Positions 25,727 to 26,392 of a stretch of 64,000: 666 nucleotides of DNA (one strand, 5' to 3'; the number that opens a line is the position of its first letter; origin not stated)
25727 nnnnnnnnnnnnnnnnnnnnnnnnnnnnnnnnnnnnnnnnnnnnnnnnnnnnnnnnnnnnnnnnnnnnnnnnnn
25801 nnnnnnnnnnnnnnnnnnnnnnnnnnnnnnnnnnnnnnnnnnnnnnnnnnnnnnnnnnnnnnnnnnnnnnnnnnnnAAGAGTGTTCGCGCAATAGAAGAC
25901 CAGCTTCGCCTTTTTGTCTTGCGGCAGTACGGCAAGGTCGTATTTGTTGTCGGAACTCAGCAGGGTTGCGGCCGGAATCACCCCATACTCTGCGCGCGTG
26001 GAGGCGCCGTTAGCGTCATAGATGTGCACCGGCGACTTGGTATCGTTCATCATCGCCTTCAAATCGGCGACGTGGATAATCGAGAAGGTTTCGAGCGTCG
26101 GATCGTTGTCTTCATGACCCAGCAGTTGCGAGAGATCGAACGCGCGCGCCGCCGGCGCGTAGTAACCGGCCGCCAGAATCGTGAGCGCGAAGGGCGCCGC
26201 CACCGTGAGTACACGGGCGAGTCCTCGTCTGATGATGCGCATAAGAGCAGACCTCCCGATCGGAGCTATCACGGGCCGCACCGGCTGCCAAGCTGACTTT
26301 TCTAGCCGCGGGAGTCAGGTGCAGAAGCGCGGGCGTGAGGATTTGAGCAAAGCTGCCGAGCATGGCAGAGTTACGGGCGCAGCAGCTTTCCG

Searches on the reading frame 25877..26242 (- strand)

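Call 52: search_protein_families(library=pfam, proteins=[window:25877-26242:-], max_evalue=0.1)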
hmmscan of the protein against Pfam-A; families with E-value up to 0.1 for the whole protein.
seq(122 aa): 1 family
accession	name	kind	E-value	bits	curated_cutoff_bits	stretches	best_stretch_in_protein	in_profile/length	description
PF00581.25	Rhodanese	-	0.03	15.2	22.2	1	59-120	3-70/102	Rhodanese-like domain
